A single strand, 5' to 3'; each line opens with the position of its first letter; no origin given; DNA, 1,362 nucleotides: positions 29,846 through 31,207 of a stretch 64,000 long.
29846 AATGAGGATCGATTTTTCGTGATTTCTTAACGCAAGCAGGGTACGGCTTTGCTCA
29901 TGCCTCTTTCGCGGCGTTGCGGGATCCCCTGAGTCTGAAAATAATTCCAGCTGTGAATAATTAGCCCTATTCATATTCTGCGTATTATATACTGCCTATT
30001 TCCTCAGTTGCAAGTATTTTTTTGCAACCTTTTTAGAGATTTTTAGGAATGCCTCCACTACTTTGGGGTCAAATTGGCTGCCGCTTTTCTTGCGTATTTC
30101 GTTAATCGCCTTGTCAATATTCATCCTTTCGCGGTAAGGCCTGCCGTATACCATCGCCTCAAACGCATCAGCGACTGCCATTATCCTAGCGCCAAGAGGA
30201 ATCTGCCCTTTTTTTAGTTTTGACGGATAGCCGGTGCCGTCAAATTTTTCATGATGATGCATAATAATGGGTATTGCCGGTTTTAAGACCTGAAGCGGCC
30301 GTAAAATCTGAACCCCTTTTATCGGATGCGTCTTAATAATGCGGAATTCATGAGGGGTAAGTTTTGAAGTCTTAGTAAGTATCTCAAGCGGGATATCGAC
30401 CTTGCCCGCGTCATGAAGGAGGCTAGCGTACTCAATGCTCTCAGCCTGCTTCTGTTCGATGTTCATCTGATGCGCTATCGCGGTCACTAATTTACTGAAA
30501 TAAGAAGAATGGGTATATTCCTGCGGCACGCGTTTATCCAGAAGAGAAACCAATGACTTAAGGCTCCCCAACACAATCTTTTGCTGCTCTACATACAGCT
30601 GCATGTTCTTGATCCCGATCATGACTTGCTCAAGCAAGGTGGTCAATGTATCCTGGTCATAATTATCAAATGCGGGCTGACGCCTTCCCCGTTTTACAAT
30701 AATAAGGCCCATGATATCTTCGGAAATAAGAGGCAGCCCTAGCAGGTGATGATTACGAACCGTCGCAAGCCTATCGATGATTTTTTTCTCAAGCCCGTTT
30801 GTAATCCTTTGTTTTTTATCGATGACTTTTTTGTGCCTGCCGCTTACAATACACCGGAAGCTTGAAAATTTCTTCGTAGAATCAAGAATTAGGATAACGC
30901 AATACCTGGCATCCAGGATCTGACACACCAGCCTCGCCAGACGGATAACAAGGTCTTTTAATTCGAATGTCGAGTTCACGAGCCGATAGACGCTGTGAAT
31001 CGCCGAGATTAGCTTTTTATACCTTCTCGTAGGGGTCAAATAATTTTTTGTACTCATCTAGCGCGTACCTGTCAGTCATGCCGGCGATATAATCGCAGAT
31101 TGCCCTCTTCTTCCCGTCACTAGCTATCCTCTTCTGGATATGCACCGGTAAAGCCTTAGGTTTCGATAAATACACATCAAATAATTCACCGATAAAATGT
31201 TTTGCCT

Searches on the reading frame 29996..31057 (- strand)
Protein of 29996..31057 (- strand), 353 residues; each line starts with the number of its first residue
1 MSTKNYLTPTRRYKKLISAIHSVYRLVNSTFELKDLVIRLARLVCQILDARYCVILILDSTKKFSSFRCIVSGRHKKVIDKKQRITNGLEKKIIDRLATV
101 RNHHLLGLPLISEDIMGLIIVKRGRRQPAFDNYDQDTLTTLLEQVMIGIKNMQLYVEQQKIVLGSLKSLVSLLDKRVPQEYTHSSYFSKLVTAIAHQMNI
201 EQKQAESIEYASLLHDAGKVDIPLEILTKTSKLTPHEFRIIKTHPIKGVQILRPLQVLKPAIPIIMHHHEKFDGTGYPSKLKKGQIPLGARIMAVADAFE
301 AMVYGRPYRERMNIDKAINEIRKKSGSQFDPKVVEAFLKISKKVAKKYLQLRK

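Call 103: find_encoding_contigs(protein=window:29996-31057:-, flank=10000, max_places=1)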
Protein window:29996-31057:- (353 aa): 1 contig read that carries it; 1 place shown.
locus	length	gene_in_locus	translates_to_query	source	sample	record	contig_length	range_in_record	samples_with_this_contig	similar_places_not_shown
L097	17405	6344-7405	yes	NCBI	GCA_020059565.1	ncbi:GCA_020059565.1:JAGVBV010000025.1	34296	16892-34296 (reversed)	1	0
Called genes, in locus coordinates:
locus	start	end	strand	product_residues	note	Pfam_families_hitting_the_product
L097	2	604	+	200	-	?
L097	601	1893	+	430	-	PF01964:ThiC_Rad_SAM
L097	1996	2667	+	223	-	PF01476:LysM, PF01551:Peptidase_M23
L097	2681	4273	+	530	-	PF01637:ATPase_2 (weak), PF13191:AAA_16 (weak), PF13401:AAA_22 (weak)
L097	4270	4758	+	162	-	PF00149:Metallophos, PF12850:Metallophos_2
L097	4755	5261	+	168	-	PF11969:DcpS_C (weak), PF01230:HIT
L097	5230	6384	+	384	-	PF01966:HD, PF13286:HD_assoc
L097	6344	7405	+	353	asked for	PF13185:GAF_2 (weak), PF13487:HD_5, PF01966:HD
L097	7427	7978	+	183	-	PF05036:SPOR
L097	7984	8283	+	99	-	-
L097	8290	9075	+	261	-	PF06347:SH3_4 (weak), PF08239:SH3_3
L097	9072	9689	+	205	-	PF02163:Peptidase_M50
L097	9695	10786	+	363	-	PF00465:Fe-ADH, PF13685:Fe-ADH_2, PF01761:DHQ_synthase, PF24621:DHQS_C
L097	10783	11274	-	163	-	-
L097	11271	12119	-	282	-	PF13191:AAA_16, PF01637:ATPase_2 (faint), PF09848:SLFN-g3_helicase (weak), PF13173:AAA_14 (faint), PF13401:AAA_22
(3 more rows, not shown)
